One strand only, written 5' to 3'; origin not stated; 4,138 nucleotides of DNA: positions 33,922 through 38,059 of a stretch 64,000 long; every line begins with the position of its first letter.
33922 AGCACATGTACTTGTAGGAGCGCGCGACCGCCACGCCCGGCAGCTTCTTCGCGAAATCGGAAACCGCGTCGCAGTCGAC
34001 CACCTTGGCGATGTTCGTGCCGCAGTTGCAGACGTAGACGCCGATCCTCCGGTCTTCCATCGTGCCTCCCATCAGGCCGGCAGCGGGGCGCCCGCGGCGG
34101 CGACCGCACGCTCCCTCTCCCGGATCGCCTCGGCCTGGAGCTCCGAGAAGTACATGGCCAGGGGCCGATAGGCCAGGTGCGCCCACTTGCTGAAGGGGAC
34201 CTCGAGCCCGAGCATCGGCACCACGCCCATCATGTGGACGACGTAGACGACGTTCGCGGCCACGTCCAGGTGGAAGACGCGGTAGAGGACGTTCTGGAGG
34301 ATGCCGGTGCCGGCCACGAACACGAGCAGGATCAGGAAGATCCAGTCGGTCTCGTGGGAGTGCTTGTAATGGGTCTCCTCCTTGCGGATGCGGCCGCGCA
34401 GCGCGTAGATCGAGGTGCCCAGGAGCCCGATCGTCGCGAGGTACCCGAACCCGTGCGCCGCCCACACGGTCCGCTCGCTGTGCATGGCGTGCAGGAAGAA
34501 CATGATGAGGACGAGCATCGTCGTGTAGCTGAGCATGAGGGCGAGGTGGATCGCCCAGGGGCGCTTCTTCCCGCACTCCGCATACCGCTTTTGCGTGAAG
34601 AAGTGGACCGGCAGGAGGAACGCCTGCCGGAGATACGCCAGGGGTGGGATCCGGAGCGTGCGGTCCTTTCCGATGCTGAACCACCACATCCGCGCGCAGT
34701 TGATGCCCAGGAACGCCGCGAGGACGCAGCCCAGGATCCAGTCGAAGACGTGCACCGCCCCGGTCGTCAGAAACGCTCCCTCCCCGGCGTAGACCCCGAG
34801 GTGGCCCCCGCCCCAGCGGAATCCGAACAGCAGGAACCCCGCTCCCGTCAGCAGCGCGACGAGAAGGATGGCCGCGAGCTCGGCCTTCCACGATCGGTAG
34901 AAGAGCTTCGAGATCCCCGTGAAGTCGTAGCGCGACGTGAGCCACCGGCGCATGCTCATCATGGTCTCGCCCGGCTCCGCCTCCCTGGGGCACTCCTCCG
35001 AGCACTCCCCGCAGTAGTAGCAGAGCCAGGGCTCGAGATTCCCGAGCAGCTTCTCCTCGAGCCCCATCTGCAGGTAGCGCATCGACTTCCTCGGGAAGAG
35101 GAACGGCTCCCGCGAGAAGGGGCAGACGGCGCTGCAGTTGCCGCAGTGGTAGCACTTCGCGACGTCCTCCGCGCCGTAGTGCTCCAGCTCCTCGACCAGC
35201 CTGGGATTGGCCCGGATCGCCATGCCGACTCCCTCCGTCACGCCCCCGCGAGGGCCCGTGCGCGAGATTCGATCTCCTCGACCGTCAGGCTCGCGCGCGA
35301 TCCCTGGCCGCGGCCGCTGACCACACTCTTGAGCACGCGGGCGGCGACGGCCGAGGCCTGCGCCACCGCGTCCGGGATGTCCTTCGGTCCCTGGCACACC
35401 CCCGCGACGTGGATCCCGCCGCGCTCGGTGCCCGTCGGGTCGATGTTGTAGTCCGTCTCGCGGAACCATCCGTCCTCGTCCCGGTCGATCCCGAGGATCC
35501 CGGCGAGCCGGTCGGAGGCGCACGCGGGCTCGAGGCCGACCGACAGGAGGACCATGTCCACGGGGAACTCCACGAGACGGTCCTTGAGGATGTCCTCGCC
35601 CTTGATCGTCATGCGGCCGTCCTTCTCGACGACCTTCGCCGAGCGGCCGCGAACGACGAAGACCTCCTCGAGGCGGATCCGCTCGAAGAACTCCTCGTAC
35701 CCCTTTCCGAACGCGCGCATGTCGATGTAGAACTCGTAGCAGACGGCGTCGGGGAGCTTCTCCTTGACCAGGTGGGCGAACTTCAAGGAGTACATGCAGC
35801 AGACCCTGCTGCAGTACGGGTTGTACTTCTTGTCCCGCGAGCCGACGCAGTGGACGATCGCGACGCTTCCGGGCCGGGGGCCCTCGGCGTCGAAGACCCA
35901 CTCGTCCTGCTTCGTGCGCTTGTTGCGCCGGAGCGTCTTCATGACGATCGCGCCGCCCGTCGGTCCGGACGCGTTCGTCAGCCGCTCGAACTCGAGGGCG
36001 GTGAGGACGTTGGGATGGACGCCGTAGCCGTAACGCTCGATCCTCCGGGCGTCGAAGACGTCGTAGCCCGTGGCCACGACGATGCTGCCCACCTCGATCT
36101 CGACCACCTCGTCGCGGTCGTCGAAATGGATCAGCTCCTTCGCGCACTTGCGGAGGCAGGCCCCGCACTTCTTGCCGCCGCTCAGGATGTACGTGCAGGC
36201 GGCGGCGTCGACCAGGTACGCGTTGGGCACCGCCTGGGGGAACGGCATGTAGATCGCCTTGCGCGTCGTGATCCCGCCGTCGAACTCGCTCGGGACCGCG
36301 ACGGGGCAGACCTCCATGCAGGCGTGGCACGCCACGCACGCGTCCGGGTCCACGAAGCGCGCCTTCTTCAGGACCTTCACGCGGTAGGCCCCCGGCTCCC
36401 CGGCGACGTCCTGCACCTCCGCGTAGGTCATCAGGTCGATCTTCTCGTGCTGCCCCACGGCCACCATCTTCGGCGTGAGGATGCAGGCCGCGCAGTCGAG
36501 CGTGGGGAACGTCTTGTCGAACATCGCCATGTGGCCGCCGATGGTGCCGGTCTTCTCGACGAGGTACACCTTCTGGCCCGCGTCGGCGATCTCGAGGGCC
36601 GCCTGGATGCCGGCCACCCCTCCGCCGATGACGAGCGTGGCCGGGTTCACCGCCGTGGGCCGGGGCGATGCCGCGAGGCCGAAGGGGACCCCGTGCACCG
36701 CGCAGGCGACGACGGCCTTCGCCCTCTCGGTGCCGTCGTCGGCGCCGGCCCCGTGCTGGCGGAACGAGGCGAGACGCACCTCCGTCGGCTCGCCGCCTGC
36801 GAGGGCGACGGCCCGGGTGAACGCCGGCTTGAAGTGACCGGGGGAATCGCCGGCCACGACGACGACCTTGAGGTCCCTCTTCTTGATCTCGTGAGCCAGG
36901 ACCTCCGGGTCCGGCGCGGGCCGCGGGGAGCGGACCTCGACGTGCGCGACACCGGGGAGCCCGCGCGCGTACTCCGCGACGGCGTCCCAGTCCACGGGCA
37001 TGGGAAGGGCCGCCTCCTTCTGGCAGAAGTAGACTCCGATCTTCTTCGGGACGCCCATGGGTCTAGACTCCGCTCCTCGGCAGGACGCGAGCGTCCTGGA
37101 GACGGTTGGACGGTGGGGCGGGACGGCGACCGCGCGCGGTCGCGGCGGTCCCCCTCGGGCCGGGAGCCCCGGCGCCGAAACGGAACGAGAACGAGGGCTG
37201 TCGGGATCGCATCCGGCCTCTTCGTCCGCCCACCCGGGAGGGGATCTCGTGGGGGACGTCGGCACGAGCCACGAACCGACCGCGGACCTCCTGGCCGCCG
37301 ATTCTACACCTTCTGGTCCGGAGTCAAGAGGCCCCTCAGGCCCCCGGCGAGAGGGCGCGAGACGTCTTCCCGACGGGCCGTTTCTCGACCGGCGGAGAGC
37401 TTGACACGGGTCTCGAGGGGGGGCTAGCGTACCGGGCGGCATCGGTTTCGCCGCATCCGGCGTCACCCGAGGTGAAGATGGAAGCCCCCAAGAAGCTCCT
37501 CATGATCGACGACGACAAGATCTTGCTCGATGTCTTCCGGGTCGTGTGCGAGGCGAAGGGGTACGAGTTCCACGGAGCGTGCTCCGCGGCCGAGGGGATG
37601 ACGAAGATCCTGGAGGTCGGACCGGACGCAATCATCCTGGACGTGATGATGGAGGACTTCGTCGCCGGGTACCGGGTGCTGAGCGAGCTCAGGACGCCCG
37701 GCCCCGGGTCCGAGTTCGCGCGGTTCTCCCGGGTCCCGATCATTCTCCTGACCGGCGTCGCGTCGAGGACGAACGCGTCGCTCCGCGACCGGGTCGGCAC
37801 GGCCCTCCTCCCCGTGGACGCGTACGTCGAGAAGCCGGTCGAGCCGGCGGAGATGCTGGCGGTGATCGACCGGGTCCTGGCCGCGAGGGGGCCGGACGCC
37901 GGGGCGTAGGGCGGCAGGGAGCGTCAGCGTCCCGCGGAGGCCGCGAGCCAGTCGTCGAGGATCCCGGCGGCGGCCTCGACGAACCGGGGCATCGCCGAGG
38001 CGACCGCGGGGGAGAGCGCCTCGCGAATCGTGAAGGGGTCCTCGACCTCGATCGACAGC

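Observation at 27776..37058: Operon fusing a Qmo-like membrane module (QmoA-like / QmoC-like / HdrA+MvhD) to a group-3c [NiFe] hydrogenase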

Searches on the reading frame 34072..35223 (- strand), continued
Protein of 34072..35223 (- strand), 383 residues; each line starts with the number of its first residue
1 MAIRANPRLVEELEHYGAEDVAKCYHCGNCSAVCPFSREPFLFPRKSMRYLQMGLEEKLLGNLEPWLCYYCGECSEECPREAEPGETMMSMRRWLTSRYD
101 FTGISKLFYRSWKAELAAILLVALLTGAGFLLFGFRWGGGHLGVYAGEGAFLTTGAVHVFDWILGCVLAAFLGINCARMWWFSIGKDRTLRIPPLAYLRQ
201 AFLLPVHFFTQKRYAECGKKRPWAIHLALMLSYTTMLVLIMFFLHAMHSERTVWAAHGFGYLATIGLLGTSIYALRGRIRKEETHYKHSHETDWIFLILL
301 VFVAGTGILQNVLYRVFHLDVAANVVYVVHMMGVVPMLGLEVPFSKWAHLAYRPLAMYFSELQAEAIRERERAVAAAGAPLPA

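Call 68: search_protein_families(library=ncbifam, proteins=[L072:10001-11089:+, P0121, P0126, P0130, P0155, P0164, P0181, P0177, P0171, P0236], max_evalue=1e-30)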
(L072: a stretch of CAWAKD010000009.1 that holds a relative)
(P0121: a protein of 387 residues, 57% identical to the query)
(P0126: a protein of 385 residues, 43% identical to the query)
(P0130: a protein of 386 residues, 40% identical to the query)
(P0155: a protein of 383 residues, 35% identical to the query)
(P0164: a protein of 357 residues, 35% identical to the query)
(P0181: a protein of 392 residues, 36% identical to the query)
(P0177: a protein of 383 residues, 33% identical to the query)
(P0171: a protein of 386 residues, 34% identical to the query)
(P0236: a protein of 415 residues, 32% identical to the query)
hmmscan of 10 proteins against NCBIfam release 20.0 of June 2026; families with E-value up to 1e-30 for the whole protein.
L072:10001-11089:+ (362 aa): 1 family
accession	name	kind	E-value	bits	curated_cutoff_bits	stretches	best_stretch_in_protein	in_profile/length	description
NF038018.1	qmoC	equivalog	2.9e-53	181.6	300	1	6-356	2-359/360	quinone-interacting membrane-bound oxidoreductase complex subunit QmoC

P0121 (387 aa): 1 family
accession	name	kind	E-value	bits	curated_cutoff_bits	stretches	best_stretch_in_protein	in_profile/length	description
NF038018.1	qmoC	equivalog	8.7e-54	183.3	300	1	9-362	5-360/360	quinone-interacting membrane-bound oxidoreductase complex subunit QmoC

P0126 (385 aa): 1 family
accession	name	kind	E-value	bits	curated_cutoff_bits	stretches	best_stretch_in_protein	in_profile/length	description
NF038018.1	qmoC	equivalog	6.2e-56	190.4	300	1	10-362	6-358/360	quinone-interacting membrane-bound oxidoreductase complex subunit QmoC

P0130 (386 aa): 1 family
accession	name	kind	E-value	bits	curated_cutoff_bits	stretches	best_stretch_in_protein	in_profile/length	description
NF038018.1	qmoC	equivalog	5.8e-54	183.9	300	1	10-372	4-360/360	quinone-interacting membrane-bound oxidoreductase complex subunit QmoC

P0155 (383 aa): 1 family
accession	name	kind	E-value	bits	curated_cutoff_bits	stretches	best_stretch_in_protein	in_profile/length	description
NF038018.1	qmoC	equivalog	5.6e-53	180.7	300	1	10-363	6-359/360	quinone-interacting membrane-bound oxidoreductase complex subunit QmoC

P0164 (357 aa): 1 family
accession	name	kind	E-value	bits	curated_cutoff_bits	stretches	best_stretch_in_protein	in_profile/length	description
NF038018.1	qmoC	equivalog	1.4e-44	153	300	1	6-344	2-358/360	quinone-interacting membrane-bound oxidoreductase complex subunit QmoC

P0181 (392 aa): 1 family
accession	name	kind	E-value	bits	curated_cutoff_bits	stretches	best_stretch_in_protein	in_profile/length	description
NF038018.1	qmoC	equivalog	5.6e-54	184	300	1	10-378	6-358/360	quinone-interacting membrane-bound oxidoreductase complex subunit QmoC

P0177 (383 aa): 1 family
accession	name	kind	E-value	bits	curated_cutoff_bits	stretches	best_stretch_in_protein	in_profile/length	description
NF038018.1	qmoC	equivalog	9.3e-65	219.4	300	1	8-376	4-360/360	quinone-interacting membrane-bound oxidoreductase complex subunit QmoC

P0171 (386 aa): 1 family
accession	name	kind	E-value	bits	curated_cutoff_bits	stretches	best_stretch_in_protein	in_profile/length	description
NF038018.1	qmoC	equivalog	4.1e-65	220.6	300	1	5-364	2-358/360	quinone-interacting membrane-bound oxidoreductase complex subunit QmoC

P0236 (415 aa): 1 family
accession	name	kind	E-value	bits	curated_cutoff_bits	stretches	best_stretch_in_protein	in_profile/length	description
NF038018.1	qmoC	equivalog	1.1e-104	350.8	300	1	8-377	4-360/360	quinone-interacting membrane-bound oxidoreductase complex subunit QmoC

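Call 76: find_encoding_contigs(protein=window:34072-35223:-, flank=2000, max_places=3)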
Protein window:34072-35223:- (383 aa): no gene with exactly this product is on record in the collection.

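Call 78: list_cluster_members(proteins=[P0121, P0124, P0126, P0139, P0130, P0133, P0236, P0177, P0171, P0155])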
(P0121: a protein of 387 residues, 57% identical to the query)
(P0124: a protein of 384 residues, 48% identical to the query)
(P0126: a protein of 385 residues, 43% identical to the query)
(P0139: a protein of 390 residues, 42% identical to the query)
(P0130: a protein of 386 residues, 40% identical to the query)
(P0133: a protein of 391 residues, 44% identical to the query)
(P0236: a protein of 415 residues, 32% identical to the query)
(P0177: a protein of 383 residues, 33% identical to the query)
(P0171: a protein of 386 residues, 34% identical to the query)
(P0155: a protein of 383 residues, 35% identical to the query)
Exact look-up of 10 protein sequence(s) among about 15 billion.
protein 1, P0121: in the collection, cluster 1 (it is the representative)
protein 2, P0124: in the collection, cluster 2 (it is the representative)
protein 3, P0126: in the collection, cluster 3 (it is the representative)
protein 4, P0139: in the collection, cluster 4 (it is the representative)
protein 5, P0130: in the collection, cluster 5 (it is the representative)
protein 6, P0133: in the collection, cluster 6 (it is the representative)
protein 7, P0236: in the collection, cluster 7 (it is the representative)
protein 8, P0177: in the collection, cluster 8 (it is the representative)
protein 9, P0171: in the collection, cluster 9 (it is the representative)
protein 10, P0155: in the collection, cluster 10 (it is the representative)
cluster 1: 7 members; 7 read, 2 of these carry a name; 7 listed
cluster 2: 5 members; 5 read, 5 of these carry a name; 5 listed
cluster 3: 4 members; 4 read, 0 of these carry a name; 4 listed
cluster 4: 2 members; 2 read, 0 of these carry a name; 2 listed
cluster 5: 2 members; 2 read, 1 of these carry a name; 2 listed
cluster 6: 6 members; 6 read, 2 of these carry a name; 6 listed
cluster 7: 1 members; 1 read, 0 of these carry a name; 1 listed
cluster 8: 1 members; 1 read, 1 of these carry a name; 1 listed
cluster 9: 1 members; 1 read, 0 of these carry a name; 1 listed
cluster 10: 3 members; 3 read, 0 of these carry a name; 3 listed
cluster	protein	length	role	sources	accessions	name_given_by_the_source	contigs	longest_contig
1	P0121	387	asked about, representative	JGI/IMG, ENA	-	ferredoxin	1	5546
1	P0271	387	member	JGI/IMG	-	ferredoxin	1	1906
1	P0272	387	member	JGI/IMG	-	-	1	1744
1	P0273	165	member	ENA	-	-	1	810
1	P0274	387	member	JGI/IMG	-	-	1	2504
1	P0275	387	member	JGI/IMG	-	-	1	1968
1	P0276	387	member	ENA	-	-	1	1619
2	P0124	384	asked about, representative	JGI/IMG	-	ferredoxin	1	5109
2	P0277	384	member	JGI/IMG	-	ferredoxin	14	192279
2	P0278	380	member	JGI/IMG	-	ferredoxin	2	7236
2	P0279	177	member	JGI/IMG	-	nitrate reductase gamma subunit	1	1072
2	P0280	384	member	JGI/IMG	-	ferredoxin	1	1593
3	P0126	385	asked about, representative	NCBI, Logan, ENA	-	-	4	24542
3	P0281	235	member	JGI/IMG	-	-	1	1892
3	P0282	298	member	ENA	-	-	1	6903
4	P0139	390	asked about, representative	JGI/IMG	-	-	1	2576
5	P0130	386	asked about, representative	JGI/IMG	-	quinone-modifying oxidoreductase subunit QmoC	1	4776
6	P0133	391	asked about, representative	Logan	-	-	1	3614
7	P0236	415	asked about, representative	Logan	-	-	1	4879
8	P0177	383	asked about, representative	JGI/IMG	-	ferredoxin/nitrate reductase gamma subunit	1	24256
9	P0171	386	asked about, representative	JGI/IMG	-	-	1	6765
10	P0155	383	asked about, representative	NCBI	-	-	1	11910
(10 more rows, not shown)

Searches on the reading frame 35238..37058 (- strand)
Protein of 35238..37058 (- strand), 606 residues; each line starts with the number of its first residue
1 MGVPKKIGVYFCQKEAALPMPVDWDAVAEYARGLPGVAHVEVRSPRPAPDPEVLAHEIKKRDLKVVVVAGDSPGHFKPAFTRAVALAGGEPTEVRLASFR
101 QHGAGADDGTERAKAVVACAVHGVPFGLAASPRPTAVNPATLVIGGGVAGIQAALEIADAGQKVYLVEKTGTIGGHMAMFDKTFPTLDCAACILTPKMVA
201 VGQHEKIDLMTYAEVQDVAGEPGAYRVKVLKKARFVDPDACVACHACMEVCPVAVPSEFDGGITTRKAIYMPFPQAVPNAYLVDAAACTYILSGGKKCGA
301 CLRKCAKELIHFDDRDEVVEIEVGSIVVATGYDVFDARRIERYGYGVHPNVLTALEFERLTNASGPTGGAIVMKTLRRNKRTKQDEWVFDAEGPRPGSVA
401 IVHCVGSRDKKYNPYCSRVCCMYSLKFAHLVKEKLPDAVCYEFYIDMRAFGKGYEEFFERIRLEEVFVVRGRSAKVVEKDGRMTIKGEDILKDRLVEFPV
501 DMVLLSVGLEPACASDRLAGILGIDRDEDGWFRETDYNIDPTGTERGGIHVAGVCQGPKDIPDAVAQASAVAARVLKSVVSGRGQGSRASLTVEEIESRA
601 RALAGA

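Call 5: search_protein_families(library=pfam, proteins=[window:35238-37058:-], max_evalue=0.01)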
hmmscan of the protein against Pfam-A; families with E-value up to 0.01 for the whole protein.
window:35238-37058:- (606 aa): 16 families
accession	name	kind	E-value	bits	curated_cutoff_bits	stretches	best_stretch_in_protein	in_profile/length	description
PF07992.20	Pyr_redox_2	-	1.1e-10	41.8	26.1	1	141-195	3-57/291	Pyridine nucleotide-disulphide oxidoreductase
PF12831.13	FAD_oxidored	-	5.1e-09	36.4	27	1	142-178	3-39/416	FAD dependent oxidoreductase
PF00890.30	FAD_binding_2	-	5.3e-07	29.6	20.4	1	142-178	3-39/414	FAD binding domain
PF13450.12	NAD_binding_8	-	3.4e-06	27.7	21.9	1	143-194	1-52/68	NAD(P)-binding Rossmann-like domain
PF00037.32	Fer4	-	1.2e-05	25.4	21.1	1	236-255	3-22/24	4Fe-4S binding domain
PF12838.12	Fer4_7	-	1.8e-05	25.6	27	1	224-254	28-51/52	4Fe-4S dicluster domain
PF01134.28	GIDA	-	5.1e-05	22.9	22.1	1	142-174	3-36/391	Glucose inhibited division protein A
PF03486.20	HI0933_like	-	0.0001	22.3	50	1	141-178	3-40/244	HI0933-like protein Rossmann domain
PF13484.11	Fer4_16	-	0.00013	23.1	30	0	241-255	2-16/66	4Fe-4S double cluster binding domain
PF12797.12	Fer4_2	-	0.00014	22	24.5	1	234-253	3-22/22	4Fe-4S binding domain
PF01266.30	DAO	-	0.00043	20.4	27.9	1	142-174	3-35/353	FAD dependent oxidoreductase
PF00070.33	Pyr_redox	-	0.00047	21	22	1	142-178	3-36/82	Pyridine nucleotide-disulphide oxidoreductase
PF13738.12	Pyr_redox_3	-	0.0006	19.6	30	1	141-236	167-256/305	Pyridine nucleotide-disulphide oxidoreductase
PF14697.11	Fer4_21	-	0.0016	18.9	35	1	235-253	35-53/59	4Fe-4S dicluster domain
PF12837.12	Fer4_6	-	0.0055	17.1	25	1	236-255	4-23/24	4Fe-4S binding domain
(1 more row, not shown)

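Call 6: search_protein_families(library=ncbifam, proteins=[window:35238-37058:-], max_evalue=0.001)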
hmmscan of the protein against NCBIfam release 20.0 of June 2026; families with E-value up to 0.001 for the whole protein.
window:35238-37058:- (606 aa): 33 families (the best 25 are shown)
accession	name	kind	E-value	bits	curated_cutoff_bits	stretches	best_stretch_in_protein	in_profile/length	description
NF040770.1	hetero_SS_HdrA2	exception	3.5e-168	561.1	1100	1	6-585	1-566/777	CoB-CoM heterodisulfide reductase HdrA2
NF041778.1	hetero_SS_HdrA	equivalog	8.2e-122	407.5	1400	1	53-579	53-570/771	ferredoxin:CoB-CoM heterodisulfide reductase subunit HdrA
NF041891.1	hdrA_Methbact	equivalog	1.2e-111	374.2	1300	1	54-581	47-558/762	ferredoxin:CoB-CoM heterodisulfide reductase subunit HdrA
NF005560.0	PRK07233.1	equivalog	2.9e-07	29.7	252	1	142-182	4-44/435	hypothetical protein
NF045637.1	carotdesatCrtDProt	equivalog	6.3e-07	28.3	580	1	142-199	2-59/485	1-hydroxycarotenoid 3,4-desaturase CrtD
TIGR03467.1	HpnE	equivalog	7.1e-07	28.9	283.05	1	142-182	2-42/430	hydroxysqualene dehydroxylase HpnE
TIGR01372.1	soxA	subfamily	1.5e-06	26.3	1164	1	141-180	171-210/996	sarcosine oxidase subunit alpha family protein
TIGR02734.1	crtI_fam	subfamily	6.7e-06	25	238.1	1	142-192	2-52/504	phytoene desaturase family protein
NF058655.1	CrtID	equivalog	7.3e-06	25.1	640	1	142-183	2-43/478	bifunctional phytoene desaturase/3,4-desaturase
TIGR03315.1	Se_ygfK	equivalog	7.5e-06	23.6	835.3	0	136-177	535-576/1012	putative selenate reductase subunit YgfK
NF009410.0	PRK12771.1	subfamily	1.5e-05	23.8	516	0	141-177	141-177/566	NAD(P)-binding protein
NF009477.0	PRK12843.1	equivalog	1.7e-05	23.5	758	1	141-179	19-57/578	FAD-dependent oxidoreductase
NF041087.1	bile_acid_BaiCD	equivalog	1.8e-05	23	825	1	140-179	382-421/642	bile acid Fe-S flavoenzyme BaiCD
TIGR03997.1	mycofact_OYE_2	equivalog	2.1e-05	23.1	793.15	1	138-182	379-423/645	mycofactocin system FadH/OYE family oxidoreductase 2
NF004789.0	PRK06134.1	subfamily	3.1e-05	22.7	747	1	140-179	14-53/581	FAD-dependent oxidoreductase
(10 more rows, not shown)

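Call 39: search_solved_structures(query=window:35238-37058:-, max_evalue=1e-10, show_alignments=1)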
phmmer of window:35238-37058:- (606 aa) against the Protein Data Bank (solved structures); distinct sequences matched with E-value up to 1e-10: 6.
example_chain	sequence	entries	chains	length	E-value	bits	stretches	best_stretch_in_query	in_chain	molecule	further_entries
5odc_A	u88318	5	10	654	1e-140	473.2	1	6-581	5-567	Heterodisulfide reductase, subunit A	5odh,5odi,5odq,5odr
8rvu_a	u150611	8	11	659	2e-140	472.2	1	5-583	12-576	H(2):CoB-CoM heterodisulfide,ferredoxin reductase subunit A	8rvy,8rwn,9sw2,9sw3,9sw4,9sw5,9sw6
8rvv_A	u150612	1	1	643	2.6e-140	471.8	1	6-583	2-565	H(2):CoB-CoM heterodisulfide,ferredoxin reductase subunit A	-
9sfi_A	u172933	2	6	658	6.5e-129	434.2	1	5-584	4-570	CoB--CoM heterodisulfide reductase iron-sulfur subunit A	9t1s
7bkb_A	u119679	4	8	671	2.6e-121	409.1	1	5-574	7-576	CoB--CoM heterodisulfide reductase iron-sulfur subunit A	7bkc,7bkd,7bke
6tjr_A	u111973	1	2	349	1.2e-40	142.7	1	320-576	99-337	Fumarate reductase/succinate dehydrogenase flavoprotein domain protein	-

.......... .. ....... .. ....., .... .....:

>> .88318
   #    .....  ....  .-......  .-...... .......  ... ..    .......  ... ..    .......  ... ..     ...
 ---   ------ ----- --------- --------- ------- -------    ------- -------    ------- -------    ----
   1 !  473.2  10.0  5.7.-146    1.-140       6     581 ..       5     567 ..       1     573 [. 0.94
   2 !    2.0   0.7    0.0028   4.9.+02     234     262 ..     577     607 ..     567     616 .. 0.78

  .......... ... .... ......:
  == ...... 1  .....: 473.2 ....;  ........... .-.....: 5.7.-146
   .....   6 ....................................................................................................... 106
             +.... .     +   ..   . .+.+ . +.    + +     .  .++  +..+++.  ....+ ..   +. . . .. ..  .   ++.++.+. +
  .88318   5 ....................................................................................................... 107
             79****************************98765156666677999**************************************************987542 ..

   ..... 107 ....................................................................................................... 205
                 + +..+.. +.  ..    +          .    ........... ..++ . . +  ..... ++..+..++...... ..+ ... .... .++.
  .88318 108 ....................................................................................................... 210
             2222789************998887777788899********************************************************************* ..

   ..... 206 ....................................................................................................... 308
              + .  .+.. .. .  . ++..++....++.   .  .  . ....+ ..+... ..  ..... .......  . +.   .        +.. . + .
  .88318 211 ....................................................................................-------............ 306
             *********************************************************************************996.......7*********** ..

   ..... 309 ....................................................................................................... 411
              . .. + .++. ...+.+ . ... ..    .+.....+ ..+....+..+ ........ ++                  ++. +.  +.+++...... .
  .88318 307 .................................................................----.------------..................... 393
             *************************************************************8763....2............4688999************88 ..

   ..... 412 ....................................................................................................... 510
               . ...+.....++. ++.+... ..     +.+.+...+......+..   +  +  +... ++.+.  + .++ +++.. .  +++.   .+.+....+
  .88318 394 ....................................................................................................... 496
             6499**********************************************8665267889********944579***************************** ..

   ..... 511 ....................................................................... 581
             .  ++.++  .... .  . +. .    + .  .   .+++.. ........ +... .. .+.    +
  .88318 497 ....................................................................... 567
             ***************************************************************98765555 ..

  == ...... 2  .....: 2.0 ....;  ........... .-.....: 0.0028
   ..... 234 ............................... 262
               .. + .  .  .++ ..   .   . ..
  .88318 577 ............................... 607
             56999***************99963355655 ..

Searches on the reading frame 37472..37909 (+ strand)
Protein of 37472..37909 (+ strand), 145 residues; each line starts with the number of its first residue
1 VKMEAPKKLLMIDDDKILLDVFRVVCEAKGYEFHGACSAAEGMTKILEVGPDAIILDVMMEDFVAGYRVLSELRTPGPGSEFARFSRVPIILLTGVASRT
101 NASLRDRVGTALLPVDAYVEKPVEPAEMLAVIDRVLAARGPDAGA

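Call 8: search_protein_families(library=pfam, proteins=[window:37472-37909:+], max_evalue=0.001)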
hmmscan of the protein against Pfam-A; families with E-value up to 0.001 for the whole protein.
window:37472-37909:+ (145 aa): 1 family
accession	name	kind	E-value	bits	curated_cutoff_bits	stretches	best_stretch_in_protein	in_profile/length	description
PF00072.30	Response_reg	-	2.4e-12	47.5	30.2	1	10-132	2-110/111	Response regulator receiver domain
